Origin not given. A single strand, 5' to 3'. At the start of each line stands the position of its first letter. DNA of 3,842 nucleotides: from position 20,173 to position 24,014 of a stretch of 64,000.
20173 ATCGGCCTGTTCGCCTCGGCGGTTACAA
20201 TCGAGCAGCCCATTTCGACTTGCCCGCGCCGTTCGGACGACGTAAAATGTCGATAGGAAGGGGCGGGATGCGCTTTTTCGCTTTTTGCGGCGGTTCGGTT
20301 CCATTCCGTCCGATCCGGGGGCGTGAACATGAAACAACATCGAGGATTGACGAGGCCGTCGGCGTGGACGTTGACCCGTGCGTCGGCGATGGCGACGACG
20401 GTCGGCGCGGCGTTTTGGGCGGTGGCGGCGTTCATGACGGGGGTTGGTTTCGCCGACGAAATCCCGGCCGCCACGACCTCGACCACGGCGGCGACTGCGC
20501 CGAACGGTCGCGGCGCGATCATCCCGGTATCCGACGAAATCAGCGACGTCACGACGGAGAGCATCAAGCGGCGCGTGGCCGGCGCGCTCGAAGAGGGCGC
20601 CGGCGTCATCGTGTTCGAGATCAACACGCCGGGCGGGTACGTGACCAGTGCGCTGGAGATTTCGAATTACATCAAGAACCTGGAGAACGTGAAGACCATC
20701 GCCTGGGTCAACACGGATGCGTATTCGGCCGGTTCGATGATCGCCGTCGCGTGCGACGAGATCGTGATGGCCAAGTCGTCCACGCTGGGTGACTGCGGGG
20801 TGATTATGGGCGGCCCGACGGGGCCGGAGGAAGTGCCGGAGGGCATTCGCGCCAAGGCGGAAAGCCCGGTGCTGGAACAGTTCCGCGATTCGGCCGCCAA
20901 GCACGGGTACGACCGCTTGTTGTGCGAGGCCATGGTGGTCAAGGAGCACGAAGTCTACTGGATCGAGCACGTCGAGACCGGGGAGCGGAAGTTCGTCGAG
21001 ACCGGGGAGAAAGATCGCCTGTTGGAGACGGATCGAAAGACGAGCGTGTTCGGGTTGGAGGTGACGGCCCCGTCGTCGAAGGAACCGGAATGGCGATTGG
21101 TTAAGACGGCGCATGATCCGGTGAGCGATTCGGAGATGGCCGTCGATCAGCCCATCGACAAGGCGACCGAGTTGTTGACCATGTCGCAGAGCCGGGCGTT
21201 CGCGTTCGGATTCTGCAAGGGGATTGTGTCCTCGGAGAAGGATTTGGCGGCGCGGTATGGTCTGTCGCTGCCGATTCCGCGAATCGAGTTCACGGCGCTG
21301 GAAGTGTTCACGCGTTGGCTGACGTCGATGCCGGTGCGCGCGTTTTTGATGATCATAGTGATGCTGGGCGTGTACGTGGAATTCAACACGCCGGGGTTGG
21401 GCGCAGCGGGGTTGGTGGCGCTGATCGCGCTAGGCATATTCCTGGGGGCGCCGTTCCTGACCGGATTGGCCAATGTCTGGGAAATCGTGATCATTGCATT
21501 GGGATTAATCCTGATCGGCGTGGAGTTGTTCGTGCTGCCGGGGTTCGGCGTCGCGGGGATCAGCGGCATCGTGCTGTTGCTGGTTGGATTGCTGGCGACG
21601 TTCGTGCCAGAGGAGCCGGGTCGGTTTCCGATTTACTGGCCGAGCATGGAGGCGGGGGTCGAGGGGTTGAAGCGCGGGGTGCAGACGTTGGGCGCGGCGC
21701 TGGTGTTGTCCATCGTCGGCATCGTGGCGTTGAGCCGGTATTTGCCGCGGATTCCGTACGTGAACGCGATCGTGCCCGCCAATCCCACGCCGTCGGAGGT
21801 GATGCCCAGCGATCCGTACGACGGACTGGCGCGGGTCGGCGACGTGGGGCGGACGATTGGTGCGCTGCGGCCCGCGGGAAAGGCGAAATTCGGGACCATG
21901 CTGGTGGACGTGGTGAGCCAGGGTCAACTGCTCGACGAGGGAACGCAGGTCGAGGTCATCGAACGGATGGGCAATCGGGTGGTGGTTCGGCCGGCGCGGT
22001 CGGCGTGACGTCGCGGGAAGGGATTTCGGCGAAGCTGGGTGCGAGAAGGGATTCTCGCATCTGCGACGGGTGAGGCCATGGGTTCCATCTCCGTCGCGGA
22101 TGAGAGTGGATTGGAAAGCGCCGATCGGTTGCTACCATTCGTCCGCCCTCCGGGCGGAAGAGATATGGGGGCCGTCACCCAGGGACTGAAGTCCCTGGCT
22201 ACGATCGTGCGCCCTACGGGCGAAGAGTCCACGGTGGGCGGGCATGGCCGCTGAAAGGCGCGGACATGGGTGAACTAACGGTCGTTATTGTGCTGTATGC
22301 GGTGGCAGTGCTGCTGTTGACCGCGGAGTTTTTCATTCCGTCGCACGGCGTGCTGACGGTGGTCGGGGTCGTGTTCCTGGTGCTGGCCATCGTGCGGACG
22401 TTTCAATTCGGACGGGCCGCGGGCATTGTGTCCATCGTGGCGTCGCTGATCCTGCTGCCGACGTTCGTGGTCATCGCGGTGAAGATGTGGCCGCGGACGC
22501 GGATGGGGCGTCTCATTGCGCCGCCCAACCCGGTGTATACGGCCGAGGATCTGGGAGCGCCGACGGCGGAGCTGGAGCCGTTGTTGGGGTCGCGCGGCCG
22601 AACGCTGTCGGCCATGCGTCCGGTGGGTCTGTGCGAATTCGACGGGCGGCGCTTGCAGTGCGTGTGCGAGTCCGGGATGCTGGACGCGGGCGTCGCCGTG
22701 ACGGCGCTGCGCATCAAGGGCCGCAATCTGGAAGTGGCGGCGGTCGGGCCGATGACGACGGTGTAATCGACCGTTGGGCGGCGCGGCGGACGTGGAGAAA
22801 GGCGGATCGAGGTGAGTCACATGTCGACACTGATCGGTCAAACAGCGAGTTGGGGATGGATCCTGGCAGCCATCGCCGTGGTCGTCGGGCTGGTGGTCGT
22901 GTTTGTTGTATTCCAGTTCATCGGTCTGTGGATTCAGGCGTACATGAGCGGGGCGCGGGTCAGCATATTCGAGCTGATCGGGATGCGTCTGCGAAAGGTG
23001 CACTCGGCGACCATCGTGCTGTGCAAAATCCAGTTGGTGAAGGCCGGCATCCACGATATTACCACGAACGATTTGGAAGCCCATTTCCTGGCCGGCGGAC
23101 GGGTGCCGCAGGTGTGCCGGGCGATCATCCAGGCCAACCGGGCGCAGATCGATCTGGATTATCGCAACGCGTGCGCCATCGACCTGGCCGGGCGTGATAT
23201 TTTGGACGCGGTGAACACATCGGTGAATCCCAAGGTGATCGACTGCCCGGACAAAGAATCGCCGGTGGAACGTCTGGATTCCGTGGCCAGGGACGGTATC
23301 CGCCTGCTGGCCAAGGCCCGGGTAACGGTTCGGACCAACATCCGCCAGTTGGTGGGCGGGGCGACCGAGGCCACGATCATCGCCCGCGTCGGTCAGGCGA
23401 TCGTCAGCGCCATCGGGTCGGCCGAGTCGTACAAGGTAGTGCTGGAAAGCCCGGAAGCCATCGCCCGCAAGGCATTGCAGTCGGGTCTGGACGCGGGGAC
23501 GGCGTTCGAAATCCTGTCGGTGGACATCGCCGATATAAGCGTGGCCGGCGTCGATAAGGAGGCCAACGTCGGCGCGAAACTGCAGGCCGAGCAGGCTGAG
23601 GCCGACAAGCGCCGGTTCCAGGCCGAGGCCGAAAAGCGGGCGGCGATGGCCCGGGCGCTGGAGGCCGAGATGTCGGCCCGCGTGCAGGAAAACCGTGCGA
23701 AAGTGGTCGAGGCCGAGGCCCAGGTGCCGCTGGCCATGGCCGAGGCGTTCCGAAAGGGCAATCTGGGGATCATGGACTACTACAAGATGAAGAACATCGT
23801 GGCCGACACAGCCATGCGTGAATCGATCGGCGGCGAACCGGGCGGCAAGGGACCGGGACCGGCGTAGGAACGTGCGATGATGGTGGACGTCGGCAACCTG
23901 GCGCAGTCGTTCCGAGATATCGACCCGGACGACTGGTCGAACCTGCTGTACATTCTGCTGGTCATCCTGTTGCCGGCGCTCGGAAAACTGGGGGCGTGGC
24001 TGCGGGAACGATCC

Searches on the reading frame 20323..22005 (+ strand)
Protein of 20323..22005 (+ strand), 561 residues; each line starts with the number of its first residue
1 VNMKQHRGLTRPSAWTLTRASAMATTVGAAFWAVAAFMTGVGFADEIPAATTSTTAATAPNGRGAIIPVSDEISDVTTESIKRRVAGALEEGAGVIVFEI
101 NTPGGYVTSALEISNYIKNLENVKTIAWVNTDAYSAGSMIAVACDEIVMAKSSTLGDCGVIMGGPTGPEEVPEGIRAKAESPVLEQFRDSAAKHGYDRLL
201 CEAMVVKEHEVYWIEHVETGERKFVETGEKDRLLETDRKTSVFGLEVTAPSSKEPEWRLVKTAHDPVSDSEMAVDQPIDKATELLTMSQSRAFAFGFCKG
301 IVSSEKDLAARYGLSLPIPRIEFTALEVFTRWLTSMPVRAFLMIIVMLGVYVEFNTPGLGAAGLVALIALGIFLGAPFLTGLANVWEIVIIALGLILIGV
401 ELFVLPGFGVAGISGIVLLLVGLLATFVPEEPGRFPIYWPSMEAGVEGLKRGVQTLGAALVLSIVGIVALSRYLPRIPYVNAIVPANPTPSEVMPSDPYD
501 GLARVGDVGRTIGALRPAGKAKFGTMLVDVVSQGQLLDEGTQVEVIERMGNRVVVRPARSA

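Call 67: search_protein_families(library=pfam, proteins=[window:20323-22005:+], max_evalue=0.001)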
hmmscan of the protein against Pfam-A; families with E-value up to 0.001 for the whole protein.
window:20323-22005:+ (561 aa): 6 families
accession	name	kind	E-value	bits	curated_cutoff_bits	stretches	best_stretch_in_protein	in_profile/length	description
PF25145.1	NfeD1b_N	-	1.2e-30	107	40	1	66-212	4-142/189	NfeD1b, N-terminal domain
PF24961.1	NfeD_membrane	-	1.6e-22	80.2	26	1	338-471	2-118/119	NfeD integral membrane domain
PF01957.25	NfeD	-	2.6e-09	37.6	29.1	1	505-557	5-57/57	NfeD-like C-terminal, partner-binding domain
PF01972.22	SDH_protease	-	3.5e-06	26.7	31.3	1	96-157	94-154/286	ClpP-like SDH-type serine proteinase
PF01343.23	Peptidase_S49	-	7.9e-05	23.1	24.9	1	122-165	6-49/154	Peptidase family S49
PF00574.28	CLP_protease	-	8.1e-05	23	20.2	1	65-146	17-98/182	Clp protease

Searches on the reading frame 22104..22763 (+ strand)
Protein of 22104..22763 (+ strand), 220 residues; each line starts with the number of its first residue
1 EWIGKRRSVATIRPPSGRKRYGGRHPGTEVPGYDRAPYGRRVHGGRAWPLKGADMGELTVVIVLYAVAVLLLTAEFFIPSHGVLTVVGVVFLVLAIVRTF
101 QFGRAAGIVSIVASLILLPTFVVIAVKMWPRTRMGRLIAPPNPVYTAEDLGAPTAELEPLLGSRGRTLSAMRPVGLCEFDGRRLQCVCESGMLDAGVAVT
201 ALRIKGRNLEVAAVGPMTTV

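Call 67: search_protein_families(library=pfam, proteins=[window:22104-22763:+], max_evalue=0.001)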
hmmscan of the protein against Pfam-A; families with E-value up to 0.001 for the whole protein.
window:22104-22763:+ (220 aa): 2 families
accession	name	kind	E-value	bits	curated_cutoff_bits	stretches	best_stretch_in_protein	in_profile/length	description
PF24961.1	NfeD_membrane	-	2.1e-05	25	26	1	60-126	50-118/119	NfeD integral membrane domain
PF01957.25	NfeD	-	5.3e-05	23.8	29.1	1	158-211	2-55/57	NfeD-like C-terminal, partner-binding domain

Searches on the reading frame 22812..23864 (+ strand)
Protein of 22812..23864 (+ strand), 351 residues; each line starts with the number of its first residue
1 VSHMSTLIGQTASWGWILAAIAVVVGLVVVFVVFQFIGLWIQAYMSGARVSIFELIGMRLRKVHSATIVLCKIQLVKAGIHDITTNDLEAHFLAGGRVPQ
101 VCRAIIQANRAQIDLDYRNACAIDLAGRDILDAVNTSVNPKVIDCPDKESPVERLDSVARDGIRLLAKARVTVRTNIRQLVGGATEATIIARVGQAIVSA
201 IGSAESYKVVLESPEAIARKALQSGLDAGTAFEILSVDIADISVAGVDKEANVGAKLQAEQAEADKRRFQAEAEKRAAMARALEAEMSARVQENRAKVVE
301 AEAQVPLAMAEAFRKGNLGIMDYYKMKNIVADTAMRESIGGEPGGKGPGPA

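Call 67: search_protein_families(library=pfam, proteins=[window:22812-23864:+], max_evalue=0.001)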
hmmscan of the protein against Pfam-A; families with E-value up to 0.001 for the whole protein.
window:22812-23864:+ (351 aa): 1 family
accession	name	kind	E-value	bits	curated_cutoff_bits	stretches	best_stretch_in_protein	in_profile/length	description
PF12127.13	FloA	-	1.8e-138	461.4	34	1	21-341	3-312/314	Flotillin-like protein FloA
